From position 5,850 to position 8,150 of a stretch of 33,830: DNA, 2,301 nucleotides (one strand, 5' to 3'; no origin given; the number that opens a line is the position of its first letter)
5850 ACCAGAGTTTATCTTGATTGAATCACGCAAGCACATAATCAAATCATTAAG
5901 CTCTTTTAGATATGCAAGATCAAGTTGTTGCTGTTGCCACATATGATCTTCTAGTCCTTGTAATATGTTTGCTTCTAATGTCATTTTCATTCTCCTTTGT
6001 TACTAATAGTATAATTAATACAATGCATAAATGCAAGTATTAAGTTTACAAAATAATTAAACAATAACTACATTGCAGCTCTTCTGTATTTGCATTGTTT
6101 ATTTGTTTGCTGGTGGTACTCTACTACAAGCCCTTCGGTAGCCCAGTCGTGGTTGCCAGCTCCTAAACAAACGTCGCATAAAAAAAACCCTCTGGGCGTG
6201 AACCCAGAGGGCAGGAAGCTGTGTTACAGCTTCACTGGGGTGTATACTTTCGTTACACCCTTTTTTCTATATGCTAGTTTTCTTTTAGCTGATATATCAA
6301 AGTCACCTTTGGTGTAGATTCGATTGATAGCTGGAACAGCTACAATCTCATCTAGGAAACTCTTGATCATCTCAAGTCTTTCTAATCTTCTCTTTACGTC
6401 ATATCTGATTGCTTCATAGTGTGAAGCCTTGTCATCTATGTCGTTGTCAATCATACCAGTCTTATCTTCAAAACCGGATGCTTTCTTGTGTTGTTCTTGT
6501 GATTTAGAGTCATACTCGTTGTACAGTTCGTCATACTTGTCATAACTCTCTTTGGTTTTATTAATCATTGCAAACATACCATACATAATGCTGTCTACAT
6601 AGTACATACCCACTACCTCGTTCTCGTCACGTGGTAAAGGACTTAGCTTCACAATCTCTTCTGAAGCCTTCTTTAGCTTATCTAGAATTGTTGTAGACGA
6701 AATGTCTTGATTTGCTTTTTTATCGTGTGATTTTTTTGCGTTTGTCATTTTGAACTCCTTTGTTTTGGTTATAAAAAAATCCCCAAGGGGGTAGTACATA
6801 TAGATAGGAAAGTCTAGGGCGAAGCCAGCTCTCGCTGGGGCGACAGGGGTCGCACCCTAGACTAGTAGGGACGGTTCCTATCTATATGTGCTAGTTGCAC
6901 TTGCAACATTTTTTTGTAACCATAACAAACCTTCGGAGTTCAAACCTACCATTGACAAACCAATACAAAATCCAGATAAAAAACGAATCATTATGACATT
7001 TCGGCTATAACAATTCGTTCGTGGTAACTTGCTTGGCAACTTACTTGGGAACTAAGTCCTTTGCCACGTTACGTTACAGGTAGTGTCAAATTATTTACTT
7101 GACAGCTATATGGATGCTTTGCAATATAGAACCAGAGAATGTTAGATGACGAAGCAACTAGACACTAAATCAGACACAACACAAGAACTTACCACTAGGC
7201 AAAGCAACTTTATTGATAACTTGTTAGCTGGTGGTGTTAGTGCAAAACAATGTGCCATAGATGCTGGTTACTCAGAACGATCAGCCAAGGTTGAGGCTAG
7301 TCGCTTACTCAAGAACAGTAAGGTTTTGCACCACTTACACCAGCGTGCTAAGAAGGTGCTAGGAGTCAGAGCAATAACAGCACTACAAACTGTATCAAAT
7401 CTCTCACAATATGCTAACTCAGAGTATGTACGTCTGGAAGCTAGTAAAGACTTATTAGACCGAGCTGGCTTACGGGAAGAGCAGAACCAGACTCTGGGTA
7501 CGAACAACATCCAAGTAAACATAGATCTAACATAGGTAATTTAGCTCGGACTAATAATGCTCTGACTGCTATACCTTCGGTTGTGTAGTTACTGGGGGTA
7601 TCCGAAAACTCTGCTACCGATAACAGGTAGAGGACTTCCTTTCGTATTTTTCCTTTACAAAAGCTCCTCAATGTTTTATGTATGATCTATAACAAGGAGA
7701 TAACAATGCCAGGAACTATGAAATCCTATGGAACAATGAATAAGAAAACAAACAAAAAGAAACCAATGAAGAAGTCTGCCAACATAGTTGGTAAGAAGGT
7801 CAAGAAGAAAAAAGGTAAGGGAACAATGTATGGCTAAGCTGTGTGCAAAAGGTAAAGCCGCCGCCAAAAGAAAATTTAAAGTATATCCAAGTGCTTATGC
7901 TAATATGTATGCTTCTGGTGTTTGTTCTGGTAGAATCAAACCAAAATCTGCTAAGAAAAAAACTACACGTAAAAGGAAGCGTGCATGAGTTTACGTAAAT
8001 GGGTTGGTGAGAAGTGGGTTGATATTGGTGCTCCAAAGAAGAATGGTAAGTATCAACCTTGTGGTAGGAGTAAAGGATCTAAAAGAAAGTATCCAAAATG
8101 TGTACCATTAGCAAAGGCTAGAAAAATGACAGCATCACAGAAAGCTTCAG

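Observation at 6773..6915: GC-rich three-way-junction element with terminator-like hairpins on both sides, in the divergent control region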

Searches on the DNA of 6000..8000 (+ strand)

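Call 7: search_dna_similar(query=window:6000-8000:+, collection=phages, mode=distant)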
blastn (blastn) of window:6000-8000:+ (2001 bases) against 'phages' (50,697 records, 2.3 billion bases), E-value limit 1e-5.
Records with a match: 5; places in all: 5; records where one place covers at least 80% of the query: 0.
Best place of each record, by identity: 80-90% 2; 60-80% 3.
By first word of the organism name: Pelagibacter 4; phage 1.
By host as written in the record: Candidatus Pelagibacter sp. HTCC1062 2; Candidatus Pelagibacter sp. FZCC0015 1; Candidatus Pelagibacter sp. HTCC7211 1; unknown 1.
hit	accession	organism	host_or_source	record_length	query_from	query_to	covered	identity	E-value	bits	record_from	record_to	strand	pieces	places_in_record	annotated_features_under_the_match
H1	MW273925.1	Pelagibacter phage HTVC203P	Candidatus Pelagibacter sp. FZCC0015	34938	1794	1963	8%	78.4%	1e-28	135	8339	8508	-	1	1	hypothetical protein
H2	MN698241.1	Pelagibacter phage HTVC027P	Candidatus Pelagibacter sp. HTCC1062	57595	1820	1937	6%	80.7%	2e-19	104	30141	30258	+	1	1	hypothetical protein (x2)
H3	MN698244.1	Pelagibacter phage HTVC106P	Candidatus Pelagibacter sp. HTCC7211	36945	1831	1933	5%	78.6%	2e-14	88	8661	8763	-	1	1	hypothetical protein (x2)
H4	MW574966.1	phage 023Pt_psg01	unknown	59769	1831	1916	4%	75.6%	2e-6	62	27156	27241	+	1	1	hypothetical protein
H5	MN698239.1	Pelagibacter phage HTVC023P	Candidatus Pelagibacter sp. HTCC1062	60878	1828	1904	4%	80.5%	1e-9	73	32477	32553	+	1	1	hypothetical protein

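Call 28: search_rna_families(source=window, start=6600, end=7150, threshold=evalue, max_evalue=10, show_alignments=2)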
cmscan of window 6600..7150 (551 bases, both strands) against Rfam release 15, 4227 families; matches with E-value up to 10: 2.
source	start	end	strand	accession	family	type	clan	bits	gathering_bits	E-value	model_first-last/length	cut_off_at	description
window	6821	6911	-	RF00233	Tymo_tRNA-like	Cis-reg;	-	21.8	40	0.026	1-84/84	no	Tymovirus/Pomovirus/Furovirus tRNA-like 3' UTR element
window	6764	6798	-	RF00519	suhB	Gene; sRNA;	CL00108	12.5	41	8.3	1-77/77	no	Makes More Granules Regulator RNA (mmgR)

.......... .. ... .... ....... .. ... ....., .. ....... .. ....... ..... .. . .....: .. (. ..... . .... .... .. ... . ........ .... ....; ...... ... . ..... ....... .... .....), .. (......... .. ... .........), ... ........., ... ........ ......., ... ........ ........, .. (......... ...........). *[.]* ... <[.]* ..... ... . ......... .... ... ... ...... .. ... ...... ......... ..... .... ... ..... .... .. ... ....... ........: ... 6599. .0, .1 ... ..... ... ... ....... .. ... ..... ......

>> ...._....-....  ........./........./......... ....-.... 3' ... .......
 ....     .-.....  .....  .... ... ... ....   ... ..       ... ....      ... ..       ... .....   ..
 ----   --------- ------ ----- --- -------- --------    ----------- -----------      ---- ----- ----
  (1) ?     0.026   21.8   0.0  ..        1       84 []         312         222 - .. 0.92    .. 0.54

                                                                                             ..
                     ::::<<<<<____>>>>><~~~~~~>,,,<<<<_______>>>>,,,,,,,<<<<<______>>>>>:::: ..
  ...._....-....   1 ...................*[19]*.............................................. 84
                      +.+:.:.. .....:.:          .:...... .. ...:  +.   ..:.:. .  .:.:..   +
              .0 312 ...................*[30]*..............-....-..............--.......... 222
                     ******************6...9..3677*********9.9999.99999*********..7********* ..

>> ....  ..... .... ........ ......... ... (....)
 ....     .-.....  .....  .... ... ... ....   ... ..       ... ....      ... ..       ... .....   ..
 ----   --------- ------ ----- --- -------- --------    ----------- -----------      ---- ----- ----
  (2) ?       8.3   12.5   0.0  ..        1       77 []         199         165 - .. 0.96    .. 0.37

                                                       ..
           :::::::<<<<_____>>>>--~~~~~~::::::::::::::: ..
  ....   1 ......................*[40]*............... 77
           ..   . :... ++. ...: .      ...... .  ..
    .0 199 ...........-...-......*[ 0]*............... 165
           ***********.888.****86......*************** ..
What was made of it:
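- On Any Rfam family (riboswitches, sRNAs, ribozymes, tRNA-like elements): The best sub-threshold hit is Tymo_tRNA-like at 21.8 bits against a gathering score of 40, on the minus strand, E 0.026 (call 28).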

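Call 53: search_rna_families(sources=[L065, L069, L071, L073, L075, L077, L079, L083, L084, L085, L087, L095, L098, L109, L117, L120, L131, L135, L145, L005], threshold=gathering)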
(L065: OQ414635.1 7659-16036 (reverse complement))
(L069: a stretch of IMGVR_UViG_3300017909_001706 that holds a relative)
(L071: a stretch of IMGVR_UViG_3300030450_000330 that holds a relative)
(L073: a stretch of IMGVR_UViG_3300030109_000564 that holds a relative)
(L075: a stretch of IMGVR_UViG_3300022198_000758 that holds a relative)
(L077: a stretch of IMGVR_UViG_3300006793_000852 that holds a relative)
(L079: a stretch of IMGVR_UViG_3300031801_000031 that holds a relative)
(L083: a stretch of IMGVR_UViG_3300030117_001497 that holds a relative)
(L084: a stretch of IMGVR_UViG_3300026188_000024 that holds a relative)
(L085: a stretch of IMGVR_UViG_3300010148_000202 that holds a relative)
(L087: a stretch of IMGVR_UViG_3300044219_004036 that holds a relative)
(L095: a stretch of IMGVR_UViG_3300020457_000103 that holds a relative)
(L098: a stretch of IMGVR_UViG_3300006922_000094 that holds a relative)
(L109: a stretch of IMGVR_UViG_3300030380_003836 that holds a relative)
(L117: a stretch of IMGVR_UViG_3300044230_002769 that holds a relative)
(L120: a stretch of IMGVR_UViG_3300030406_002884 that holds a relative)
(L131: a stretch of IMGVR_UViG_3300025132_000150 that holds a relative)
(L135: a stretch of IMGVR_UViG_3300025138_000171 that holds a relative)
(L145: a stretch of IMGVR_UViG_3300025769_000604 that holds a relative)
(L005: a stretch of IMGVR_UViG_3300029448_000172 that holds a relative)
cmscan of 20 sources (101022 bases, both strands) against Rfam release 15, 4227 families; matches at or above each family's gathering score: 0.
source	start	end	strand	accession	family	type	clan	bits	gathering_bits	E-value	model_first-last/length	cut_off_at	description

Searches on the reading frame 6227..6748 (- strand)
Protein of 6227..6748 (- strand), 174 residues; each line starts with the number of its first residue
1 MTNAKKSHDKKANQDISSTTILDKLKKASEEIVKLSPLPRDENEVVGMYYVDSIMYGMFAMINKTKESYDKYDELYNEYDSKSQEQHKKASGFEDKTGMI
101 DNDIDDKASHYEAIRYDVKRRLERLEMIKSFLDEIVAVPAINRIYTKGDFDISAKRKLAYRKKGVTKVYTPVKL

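Call 11: search_protein_families(library=phrogs, proteins=[window:6227-6748:-])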
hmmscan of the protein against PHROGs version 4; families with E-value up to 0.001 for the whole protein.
window:6227-6748:- (174 aa): 0 families

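Call 12: search_protein_families(library=pfam, proteins=[window:6227-6748:-], max_evalue=0.01)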
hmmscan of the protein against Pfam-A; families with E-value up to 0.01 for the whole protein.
window:6227-6748:- (174 aa): 0 families

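Call 17: find_related_loci(query=window:6227-6748:-, collection=viral_contigs, flank=3000)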
Query window:6227-6748:- (174 aa) in viral_contigs; peptide patterns used: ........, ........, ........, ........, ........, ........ (x = any residue, [..] = any of these).
4 stretches matched a pattern; 1 encode a relative of the query (tblastn E <= 1e-3); 1 distinct loci.
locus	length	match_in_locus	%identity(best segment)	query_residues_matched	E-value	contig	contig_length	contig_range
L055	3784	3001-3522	99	1-174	2e-116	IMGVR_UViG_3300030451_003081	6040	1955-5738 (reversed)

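Call 34: search_dna_similar(query=window:6227-6748:-, collection=phages, mode=protein, max_evalue=0.01, max_rows=25)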
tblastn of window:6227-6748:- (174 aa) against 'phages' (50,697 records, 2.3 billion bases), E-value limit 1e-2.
No match.

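Call 64: find_homologous_proteins(query=window:6227-6748:-, max_evalue=0.001)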
Query window:6227-6748:- (174 aa): 1 proteins with E <= 0.001 among 73 candidates.
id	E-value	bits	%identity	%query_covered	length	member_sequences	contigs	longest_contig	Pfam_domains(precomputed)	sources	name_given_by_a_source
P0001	7.8e-104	362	98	100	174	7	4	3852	-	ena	-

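Call 73: predict_structure(protein=window:6227-6748:-)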
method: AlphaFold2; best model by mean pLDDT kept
length: 174 residues; sequences in the alignment: 1
mean_pLDDT: 56.5   pTM: 0.42
mean pLDDT of the five models: 56.5, 53.7, 45.1, 42.0, 39.9
residues with pLDDT >= 90: 0; 70-90: 46; 50-70: 58; < 50: 70
segments of 3 or more residues with pLDDT < 50: 1-18, 35-41, 44-46, 95-97, 139-174
pLDDT, mean of each block of 10 residues (from residue 1): 39 44 57 47 52 64 75 80 69 53 69 78 73 59 43 36 34 28
secondary structure, 60 per line:
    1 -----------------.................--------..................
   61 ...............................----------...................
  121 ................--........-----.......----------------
elements in order: H18-34 H43-91 H102-136 H139-146 H152-158
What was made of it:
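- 6224..6748 (-): Orphan 174-aa gene. It is helical and found only in this phage group. Its first ~88 codons form the left arm. The structure model has pLDDT 56 (call 73).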

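Call 74: search_protein_representatives(protein=window:6227-6748:-)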
Query: 174 residues. Proteins with E-value up to 0.001 (for the whole library): 4; up to 1e-10: 2; up to 1e-30: 2. The best 4 are listed.
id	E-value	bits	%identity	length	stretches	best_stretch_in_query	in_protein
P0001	2.5e-104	362.4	98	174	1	1-174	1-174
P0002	1.7e-39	151.8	45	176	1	1-170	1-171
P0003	4.5e-10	56.2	61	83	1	1-70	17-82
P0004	6.1e-05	39.5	20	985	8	44-87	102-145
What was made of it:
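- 6224..6748 (-): Only 4 hits appear among 1.84 billion representatives (call 74).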

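Call 75: find_encoding_contigs(protein=P0003, flank=3000, max_places=6)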
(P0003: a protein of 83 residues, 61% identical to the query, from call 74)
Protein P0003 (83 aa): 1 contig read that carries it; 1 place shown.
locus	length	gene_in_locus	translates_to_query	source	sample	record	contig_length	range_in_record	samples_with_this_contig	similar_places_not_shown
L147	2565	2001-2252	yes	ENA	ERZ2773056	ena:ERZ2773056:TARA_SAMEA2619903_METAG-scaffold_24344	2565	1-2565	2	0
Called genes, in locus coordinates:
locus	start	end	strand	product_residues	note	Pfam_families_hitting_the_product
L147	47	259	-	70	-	-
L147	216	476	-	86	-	-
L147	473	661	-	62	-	-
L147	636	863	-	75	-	-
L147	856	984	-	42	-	-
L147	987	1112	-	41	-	-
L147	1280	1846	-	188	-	PF03592:Terminase_2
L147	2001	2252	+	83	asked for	-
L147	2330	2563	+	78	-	?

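Call 76: find_encoding_contigs(protein=window:6227-6748:-, flank=3000, max_places=8)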
Protein window:6227-6748:- (174 aa): 17 contigs read that carry it; 6 places shown.
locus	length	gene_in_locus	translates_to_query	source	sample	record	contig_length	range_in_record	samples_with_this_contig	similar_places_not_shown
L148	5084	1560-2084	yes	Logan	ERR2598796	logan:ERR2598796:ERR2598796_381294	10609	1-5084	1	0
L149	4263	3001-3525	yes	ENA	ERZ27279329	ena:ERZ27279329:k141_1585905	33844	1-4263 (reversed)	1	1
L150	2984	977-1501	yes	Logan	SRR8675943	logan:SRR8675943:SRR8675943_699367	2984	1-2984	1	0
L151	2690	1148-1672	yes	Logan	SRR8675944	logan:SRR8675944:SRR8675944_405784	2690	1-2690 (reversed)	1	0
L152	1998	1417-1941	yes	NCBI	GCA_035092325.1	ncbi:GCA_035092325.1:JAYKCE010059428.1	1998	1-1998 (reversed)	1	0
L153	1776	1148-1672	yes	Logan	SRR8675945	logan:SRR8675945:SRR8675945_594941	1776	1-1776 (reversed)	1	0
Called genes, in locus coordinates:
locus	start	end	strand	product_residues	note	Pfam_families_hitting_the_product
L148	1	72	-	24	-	?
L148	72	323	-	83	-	-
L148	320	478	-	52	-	-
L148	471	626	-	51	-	-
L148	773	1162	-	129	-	PF03592:Terminase_2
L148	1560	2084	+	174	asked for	-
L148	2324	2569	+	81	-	-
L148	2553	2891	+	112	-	-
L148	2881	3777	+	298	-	PF08401:ArdcN, PF18818:MPTase-PolyVal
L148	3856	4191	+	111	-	-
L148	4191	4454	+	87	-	-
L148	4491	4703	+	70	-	-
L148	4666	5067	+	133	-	-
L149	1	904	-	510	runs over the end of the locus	-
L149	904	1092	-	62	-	-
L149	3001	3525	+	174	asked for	-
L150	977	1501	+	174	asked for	-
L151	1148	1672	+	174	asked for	-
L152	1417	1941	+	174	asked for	-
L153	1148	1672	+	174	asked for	-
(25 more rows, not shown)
